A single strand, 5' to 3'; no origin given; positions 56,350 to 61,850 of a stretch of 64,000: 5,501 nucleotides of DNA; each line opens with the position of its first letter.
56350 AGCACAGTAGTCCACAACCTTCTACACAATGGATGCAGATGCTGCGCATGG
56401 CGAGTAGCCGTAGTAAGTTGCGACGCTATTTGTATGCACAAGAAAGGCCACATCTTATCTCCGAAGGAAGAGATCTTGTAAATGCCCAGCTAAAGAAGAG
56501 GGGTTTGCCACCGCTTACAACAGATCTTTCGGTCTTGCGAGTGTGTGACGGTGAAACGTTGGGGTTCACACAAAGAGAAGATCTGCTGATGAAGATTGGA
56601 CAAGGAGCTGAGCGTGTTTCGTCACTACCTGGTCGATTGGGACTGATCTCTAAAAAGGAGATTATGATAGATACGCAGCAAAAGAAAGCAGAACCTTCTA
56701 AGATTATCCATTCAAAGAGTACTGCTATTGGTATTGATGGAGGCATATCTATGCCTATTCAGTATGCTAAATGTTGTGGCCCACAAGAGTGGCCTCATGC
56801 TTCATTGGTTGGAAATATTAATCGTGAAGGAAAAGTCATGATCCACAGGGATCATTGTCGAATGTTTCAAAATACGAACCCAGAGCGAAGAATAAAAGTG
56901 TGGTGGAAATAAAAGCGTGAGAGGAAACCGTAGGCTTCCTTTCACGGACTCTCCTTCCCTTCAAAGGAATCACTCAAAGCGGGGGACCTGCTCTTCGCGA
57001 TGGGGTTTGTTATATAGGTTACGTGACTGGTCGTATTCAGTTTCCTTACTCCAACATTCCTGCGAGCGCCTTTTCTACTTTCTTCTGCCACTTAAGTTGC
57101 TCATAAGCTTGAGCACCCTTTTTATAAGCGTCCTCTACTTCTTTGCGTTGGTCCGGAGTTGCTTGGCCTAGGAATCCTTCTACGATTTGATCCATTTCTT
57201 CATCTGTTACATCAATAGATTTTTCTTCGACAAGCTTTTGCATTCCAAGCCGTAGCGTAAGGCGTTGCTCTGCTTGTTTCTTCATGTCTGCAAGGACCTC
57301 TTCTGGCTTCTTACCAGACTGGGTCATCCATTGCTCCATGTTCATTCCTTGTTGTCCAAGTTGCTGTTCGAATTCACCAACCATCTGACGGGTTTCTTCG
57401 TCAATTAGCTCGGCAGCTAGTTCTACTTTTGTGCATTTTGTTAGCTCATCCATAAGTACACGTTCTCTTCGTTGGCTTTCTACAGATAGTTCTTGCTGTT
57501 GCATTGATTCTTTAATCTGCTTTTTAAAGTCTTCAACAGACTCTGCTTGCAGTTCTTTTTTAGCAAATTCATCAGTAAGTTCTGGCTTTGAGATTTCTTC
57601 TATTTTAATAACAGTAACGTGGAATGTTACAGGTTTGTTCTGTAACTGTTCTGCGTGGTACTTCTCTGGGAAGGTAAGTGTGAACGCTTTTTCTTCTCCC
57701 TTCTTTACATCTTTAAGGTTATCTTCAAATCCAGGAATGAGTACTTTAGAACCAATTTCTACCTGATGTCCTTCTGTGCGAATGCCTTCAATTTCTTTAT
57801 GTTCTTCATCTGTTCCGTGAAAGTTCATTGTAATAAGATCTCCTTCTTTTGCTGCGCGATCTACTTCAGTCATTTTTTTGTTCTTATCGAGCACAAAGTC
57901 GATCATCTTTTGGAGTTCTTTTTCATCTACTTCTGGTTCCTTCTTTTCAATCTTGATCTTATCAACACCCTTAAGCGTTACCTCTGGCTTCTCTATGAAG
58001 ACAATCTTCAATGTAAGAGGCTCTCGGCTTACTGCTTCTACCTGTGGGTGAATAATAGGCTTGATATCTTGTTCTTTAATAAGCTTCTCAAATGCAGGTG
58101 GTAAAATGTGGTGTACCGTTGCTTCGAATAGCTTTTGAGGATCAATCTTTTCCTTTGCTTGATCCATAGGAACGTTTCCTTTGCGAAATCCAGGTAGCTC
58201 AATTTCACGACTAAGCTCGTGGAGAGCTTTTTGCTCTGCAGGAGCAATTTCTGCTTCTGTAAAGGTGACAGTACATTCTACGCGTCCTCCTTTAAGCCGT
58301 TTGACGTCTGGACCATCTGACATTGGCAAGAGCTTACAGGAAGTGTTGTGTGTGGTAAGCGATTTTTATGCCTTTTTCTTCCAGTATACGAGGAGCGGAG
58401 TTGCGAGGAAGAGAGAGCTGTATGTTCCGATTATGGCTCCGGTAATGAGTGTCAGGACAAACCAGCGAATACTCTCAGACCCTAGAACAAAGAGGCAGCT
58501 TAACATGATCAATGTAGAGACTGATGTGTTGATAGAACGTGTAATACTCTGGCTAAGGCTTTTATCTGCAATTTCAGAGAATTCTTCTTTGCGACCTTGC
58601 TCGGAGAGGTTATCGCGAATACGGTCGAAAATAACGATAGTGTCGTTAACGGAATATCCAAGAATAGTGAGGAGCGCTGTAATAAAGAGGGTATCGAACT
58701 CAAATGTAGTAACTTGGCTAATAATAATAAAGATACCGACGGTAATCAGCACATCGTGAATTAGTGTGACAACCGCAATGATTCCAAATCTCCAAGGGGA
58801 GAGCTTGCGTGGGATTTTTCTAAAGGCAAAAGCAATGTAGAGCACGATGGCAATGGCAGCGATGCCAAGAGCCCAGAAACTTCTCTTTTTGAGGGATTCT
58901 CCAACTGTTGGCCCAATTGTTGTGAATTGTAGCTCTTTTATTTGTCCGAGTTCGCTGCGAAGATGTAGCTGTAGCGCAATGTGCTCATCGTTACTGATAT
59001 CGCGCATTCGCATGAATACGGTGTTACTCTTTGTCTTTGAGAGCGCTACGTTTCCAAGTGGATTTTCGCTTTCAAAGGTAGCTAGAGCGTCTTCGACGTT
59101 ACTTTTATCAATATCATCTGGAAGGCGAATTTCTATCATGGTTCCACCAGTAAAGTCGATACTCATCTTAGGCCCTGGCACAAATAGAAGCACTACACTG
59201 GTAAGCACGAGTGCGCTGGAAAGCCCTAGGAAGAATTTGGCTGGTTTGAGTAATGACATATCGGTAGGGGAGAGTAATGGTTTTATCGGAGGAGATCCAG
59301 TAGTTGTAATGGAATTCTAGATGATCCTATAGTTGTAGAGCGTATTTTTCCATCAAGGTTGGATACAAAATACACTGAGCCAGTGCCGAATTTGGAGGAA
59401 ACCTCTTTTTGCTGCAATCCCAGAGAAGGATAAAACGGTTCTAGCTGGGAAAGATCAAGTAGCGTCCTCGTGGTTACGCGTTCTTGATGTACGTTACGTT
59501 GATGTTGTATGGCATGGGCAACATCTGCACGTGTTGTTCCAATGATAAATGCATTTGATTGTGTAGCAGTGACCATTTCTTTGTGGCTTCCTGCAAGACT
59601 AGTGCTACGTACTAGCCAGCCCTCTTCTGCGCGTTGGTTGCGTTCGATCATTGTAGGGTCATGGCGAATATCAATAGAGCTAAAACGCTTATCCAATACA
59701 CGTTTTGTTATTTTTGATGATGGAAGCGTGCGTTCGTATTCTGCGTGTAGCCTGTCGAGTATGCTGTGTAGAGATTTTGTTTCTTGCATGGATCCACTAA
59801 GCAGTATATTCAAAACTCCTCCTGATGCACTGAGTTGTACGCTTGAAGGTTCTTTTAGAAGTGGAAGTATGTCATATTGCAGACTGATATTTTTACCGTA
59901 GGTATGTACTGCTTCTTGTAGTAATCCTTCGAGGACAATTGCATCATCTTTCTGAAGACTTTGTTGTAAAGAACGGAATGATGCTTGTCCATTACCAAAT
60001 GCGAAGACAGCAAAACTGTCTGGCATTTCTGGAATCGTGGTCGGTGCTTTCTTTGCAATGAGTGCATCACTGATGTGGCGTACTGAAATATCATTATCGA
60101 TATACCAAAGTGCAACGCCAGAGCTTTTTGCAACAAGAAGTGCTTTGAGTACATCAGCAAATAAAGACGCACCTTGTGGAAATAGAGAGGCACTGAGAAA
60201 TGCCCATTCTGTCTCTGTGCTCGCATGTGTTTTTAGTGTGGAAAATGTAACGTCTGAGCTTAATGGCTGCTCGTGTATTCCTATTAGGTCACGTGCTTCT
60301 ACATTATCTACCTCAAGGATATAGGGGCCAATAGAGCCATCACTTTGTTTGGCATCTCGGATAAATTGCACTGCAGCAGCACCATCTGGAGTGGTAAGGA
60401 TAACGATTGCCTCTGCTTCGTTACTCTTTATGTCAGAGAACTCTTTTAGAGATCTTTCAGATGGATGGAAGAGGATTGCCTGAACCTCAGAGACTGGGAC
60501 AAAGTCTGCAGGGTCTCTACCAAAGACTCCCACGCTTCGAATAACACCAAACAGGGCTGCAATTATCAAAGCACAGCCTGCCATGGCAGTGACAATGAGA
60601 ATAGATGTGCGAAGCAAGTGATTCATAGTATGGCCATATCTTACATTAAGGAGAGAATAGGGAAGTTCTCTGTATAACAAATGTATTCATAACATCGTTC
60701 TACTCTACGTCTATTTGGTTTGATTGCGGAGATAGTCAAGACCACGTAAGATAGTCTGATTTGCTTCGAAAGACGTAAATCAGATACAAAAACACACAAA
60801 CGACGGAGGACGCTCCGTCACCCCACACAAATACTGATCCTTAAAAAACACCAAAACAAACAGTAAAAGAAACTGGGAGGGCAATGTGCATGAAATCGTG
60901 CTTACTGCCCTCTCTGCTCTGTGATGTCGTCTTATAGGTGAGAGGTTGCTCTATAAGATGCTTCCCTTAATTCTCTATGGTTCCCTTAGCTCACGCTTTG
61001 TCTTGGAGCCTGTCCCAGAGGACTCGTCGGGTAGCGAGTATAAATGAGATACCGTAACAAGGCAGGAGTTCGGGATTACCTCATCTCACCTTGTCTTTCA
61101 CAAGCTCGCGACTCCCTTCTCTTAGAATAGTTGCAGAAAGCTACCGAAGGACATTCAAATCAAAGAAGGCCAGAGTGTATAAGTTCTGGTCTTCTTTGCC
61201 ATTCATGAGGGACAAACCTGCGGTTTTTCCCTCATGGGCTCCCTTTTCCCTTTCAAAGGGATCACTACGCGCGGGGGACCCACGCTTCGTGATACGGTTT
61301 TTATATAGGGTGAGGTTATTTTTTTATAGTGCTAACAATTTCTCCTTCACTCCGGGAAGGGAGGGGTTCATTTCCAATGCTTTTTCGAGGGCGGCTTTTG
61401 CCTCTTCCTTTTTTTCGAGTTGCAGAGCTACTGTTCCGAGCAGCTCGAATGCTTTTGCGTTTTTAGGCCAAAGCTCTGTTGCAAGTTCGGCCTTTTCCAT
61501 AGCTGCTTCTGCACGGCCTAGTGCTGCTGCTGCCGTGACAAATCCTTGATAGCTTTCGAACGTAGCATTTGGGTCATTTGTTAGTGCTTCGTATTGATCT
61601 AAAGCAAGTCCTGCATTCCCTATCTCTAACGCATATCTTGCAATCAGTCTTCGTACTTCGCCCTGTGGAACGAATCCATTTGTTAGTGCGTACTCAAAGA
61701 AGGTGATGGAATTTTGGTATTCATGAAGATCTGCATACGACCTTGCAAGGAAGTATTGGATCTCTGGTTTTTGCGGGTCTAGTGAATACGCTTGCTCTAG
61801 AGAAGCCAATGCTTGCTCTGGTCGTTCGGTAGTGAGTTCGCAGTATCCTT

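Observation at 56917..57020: A ~105-nt structured element occurs twice, each time just after the stop codon of a minus-strand gene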

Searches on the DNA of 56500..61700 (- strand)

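Call 5: search_rna_families(source=window, start=56500, end=61700, threshold=evalue, max_evalue=10)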
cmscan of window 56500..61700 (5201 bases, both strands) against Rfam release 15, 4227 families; matches with E-value up to 10: 6.
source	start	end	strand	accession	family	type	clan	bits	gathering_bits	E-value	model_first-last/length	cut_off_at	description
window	61344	61416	+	RF02869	ncS025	Gene; sRNA;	-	21.5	46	1.6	1-85/85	no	Burkholderia sRNA 25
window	56917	56943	+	RF00077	SraB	Gene; sRNA;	-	16.9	130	6.4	138-164/169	no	SraB RNA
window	57104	57166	+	RF02716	sno_ncR3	Gene; snRNA; snoRNA; CD-box;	-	16.6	88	8.5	1-75/75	no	Small nucleolar RNA ncR3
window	57901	57933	-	RF01306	sR52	Gene; snRNA; snoRNA; CD-box;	-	15.9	50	7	1-60/60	no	Small nucleolar RNA sR52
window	60535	60663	+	RF02161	PART1_3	Gene; lncRNA;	-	15.2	40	6.2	1-131/131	no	Prostate androgen-regulated transcript 1 conserved region 3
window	57874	57988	+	RF01956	NEAT1_2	Gene; lncRNA;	-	15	60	9.7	1-116/116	no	Nuclear enriched abundant transcript 1 conserved region 2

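Call 37: build_rna_model(alignment_id=A5)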
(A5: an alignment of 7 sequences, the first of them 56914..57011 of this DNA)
Model R1 built from alignment A5 (7 sequences, 111 columns); structure: RNAalifold consensus.
model positions 101; base pairs 33; branch points 2; effective number of sequences 1.75; information 0.59 bits per position. Calibrated on 0.2 Mb of random sequence (short: E-values are rough).
structure used (alignment columns):
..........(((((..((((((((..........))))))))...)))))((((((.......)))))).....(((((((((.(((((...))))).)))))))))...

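Call 38: search_with_rna_model(model_id=R1, sources=[window, L001, L013, L014, L015, L016, L017, L018, L019, L020, L021, L022, L023, L024, L025, L026, L027, L028, L029, L030, L031, L032, L033, L034, L035, L036, L037, L038, L039, L040, L041, L042, L043, L044, L045, L046, L047, L048, L050, L051, L052, L053, L054, L056, L059, L060, L061, L064, L066, L071, L073, L084, L090], max_evalue=1)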
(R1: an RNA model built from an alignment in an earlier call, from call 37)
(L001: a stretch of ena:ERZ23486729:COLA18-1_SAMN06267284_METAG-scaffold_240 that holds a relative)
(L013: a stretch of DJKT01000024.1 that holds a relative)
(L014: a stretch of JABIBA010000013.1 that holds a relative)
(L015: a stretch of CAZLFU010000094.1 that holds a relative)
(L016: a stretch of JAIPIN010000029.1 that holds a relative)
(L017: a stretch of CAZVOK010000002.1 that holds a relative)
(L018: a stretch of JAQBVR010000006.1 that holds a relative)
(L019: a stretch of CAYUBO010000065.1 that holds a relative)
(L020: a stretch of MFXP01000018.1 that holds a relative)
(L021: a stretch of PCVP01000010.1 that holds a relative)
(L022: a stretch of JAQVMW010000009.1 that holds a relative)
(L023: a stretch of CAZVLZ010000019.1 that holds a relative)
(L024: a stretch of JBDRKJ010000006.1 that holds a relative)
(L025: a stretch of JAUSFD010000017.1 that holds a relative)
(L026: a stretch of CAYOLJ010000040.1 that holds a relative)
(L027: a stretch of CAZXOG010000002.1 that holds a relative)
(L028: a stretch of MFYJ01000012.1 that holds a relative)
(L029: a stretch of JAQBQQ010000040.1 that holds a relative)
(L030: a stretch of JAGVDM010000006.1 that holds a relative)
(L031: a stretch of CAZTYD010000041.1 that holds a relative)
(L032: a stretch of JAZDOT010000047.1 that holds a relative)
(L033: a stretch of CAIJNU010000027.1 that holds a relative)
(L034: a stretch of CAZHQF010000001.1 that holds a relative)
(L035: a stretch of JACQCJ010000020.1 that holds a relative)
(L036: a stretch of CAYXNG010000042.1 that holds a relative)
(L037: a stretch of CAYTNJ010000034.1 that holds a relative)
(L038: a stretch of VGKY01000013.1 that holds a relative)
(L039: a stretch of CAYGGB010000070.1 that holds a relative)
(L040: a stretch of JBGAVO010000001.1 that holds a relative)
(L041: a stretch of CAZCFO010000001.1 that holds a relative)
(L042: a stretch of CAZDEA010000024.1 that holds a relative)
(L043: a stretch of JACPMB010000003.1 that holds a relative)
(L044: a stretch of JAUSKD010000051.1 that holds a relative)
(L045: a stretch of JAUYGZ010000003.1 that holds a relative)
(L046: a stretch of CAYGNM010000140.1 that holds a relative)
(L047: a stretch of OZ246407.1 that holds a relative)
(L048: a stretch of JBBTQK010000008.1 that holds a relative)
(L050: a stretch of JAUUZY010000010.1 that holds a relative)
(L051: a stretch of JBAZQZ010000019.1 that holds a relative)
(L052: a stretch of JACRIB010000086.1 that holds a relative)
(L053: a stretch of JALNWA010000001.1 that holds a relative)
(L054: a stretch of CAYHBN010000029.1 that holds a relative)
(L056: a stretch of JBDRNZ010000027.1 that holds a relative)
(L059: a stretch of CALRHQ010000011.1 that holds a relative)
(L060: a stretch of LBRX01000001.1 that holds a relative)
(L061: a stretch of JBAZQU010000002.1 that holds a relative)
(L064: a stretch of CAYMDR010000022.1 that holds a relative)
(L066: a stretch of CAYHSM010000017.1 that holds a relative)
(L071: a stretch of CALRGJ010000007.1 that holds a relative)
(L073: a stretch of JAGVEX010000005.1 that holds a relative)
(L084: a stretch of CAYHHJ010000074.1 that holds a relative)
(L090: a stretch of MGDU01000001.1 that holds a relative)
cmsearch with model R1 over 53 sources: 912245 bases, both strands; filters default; matches with E-value up to 1: 32.
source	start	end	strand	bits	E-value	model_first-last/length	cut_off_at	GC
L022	6654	6755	+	104.3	2e-25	1-101/101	no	0.55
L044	6710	6811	+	102.2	7.3e-25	1-101/101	no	0.59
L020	6579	6678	+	101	1.6e-24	1-101/101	no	0.52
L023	6706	6812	+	94.7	7.9e-23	1-101/101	no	0.58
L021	690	788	+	92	4.2e-22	1-101/101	no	0.46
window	61201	61301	-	87.5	7e-21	1-101/101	no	0.53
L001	7023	7123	+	87.5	7e-21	1-101/101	no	0.53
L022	823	973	+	78.6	1.7e-18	1-101/101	no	0.64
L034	16727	16825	-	73.8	3.4e-17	1-101/101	no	0.65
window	56913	57009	-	72.1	9.7e-17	1-101/101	no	0.55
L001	11315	11411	+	72.1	9.7e-17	1-101/101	no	0.55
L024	6781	6944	+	45.1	1.9e-09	1-101/101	no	0.59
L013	6389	6456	+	41.7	1.6e-08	1-101/101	no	0.49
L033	5114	5263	+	38.7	9.6e-08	1-101/101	no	0.55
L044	6773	6848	-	27.9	8.1e-05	1-101/101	no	0.46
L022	6720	6752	-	25.9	0.00027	66-98/101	no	0.55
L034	16682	16765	+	25.9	0.00028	1-101/101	no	0.56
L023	6774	6857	-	25.1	0.00044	1-101/101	no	0.42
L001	7088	7122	-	23.6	0.0011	64-98/101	no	0.49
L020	6640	6721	-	21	0.0058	1-101/101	no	0.45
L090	5545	5612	+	20.6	0.0075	1-101/101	no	0.54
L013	6418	6495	-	19.5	0.015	1-101/101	no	0.44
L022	938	972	-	17.6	0.047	64-98/101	no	0.57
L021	755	787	-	16.1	0.12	64-98/101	no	0.48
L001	11378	11408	-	15.5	0.18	66-98/101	no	0.55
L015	2143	2250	-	14.4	0.34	1-101/101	no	0.6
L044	6607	6706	+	14.4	0.36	1-101/101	no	0.46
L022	13885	13987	-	14.1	0.43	1-101/101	no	0.51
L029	4463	4570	+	13.7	0.54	1-101/101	no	0.59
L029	9934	10017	+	13.4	0.64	1-101/101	no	0.55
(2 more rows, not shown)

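Call 41: search_rna_families(sources=[L028, L018, L021, L030, L022, L020, L034], threshold=gathering)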
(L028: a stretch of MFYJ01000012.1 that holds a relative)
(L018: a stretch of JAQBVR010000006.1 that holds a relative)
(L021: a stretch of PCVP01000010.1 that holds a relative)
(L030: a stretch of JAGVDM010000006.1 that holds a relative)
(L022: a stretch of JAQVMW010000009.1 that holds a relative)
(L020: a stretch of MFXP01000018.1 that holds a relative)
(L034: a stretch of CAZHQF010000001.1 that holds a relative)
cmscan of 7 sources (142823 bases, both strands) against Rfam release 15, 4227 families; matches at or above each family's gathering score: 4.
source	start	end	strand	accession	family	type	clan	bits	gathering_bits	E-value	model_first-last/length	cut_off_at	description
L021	793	864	-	RF00005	tRNA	Gene; tRNA;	CL00001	64.6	29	2.1e-11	1-71/71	no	tRNA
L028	552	623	-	RF00005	tRNA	Gene; tRNA;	CL00001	63.5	29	4.4e-11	1-71/71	no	tRNA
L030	351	422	+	RF00005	tRNA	Gene; tRNA;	CL00001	62.3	29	9e-11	1-71/71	no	tRNA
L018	279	350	-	RF00005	tRNA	Gene; tRNA;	CL00001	61.6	29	1.5e-10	1-71/71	no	tRNA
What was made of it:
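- On Any Rfam 15 family: Seven related loci at gathering score gave only tRNA (call 41).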

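Call 44: search_with_rna_model(model_id=R1, sources=[window, L020, L021, L022, L023, L024, L033, L034, L044], max_evalue=0.000001, make_alignment=true, show_alignments=0)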
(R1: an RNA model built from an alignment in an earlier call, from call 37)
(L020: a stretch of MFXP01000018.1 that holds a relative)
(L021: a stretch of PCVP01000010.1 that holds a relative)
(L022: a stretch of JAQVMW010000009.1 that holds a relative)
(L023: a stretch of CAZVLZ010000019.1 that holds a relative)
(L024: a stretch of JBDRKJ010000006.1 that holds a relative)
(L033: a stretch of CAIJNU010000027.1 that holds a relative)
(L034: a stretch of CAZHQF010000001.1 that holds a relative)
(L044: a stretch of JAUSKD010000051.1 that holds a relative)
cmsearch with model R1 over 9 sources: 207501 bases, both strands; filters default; matches with E-value up to 0.000001: 11.
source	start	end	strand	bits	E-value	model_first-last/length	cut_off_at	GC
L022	6654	6755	+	104.3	4.5e-26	1-101/101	no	0.55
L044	6710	6811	+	102.2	1.7e-25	1-101/101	no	0.59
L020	6579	6678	+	101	3.7e-25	1-101/101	no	0.52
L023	6706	6812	+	94.7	1.8e-23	1-101/101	no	0.58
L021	690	788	+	92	9.5e-23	1-101/101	no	0.46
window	61201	61301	-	87.5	1.6e-21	1-101/101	no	0.53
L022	823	973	+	78.6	3.8e-19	1-101/101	no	0.64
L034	16727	16825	-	73.8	7.7e-18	1-101/101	no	0.65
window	56913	57009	-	72.1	2.2e-17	1-101/101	no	0.55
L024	6781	6944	+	45.1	4.2e-10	1-101/101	no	0.59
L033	5114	5263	+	38.7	2.2e-08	1-101/101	no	0.55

Alignment A6: 11 matches aligned to the model, 213 columns, each read 5' to 3' on its own strand. Consensus structure (alignment columns), stored with it:
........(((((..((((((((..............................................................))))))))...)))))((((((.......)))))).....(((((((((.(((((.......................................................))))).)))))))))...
